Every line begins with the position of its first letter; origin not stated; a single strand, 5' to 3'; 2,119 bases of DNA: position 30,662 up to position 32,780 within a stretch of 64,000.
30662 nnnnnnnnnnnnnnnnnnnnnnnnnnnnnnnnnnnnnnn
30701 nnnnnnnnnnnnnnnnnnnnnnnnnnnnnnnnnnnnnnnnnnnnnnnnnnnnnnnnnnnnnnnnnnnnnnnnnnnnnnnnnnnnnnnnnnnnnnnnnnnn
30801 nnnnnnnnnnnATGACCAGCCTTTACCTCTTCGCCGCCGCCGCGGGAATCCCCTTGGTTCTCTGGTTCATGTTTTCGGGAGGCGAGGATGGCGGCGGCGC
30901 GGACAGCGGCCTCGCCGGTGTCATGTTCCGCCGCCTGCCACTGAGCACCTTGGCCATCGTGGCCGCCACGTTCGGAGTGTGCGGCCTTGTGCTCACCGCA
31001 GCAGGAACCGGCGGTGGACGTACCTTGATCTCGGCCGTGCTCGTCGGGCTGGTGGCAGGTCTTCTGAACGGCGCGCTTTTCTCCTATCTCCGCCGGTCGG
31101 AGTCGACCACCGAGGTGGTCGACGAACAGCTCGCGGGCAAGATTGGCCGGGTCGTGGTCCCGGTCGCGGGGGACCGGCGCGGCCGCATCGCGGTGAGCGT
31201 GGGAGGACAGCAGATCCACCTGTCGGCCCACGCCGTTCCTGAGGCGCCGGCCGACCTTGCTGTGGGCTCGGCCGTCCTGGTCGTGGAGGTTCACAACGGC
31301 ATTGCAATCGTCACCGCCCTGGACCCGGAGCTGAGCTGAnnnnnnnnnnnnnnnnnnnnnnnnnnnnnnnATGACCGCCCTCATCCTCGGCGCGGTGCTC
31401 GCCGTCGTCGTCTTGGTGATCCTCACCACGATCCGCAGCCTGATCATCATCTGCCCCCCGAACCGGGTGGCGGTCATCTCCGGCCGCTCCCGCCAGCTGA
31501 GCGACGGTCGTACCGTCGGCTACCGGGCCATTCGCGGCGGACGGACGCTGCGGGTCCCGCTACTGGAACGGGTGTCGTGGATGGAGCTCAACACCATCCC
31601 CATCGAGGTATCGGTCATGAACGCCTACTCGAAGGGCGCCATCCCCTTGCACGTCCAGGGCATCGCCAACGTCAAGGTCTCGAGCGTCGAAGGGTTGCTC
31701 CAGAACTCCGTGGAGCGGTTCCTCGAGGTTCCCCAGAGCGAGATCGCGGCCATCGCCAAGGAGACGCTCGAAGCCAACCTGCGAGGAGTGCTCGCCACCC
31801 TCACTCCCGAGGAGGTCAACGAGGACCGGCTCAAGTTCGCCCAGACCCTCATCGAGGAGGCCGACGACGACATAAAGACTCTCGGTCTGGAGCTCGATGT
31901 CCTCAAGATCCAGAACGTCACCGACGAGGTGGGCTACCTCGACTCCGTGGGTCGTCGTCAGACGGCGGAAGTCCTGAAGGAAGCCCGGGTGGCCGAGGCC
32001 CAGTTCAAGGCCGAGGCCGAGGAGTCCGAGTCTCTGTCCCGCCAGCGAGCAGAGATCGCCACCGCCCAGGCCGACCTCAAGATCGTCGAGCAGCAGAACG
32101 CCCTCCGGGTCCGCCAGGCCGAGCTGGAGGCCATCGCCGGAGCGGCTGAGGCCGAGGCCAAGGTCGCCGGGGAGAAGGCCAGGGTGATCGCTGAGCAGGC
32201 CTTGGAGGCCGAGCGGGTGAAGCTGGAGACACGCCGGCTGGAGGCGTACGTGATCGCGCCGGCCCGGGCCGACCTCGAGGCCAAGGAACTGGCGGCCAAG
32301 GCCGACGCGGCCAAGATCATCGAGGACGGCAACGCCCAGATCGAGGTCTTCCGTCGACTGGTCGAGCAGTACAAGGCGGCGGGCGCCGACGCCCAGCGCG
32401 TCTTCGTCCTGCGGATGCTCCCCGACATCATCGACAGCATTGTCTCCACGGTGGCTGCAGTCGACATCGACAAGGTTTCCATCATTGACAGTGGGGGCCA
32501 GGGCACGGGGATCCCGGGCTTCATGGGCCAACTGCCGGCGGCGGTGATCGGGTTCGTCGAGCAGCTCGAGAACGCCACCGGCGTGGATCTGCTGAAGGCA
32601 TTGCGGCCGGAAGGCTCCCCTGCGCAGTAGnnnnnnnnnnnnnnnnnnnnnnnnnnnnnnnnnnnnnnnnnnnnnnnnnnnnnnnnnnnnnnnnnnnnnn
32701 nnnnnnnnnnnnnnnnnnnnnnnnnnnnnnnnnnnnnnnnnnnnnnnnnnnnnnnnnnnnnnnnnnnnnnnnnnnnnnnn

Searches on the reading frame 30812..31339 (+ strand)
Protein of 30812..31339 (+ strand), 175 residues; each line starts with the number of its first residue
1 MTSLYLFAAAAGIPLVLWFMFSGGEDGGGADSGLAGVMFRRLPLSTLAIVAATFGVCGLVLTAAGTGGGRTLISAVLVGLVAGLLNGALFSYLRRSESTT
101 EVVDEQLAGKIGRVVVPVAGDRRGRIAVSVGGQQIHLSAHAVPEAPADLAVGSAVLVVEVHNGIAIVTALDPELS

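Call 3: search_protein_families(library=pfam, proteins=[window:30812-31339:+], max_evalue=0.01)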
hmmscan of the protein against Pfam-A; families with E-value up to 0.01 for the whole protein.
window:30812-31339:+ (175 aa): 1 family
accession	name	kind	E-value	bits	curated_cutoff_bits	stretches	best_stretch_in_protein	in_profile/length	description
PF01957.25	NfeD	-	0.0035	18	29.1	1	105-167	2-55/57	NfeD-like C-terminal, partner-binding domain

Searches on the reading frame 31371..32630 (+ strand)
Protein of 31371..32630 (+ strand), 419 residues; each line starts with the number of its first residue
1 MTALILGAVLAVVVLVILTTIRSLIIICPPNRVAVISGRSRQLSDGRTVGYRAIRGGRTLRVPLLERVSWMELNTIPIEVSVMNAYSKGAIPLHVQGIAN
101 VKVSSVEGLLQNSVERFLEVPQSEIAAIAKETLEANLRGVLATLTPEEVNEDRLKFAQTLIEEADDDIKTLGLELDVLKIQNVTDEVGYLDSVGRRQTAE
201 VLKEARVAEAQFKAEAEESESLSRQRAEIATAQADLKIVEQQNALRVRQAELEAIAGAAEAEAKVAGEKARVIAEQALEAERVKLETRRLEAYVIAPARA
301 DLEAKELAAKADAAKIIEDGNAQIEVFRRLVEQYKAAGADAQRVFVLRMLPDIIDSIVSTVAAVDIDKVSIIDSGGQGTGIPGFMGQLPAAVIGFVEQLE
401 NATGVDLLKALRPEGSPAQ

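Call 3: search_protein_families(library=pfam, proteins=[window:31371-32630:+], max_evalue=0.01)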
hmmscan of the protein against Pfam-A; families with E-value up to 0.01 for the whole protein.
window:31371-32630:+ (419 aa): 2 families
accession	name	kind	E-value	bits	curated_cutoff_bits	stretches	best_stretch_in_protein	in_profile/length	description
PF01145.31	Band_7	-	2.8e-20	73.5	23.6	1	27-211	2-173/176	SPFH domain / Band 7 family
PF13421.11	Band_7_1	-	0.0068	16.5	24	0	87-184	95-194/211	SPFH domain-Band 7 family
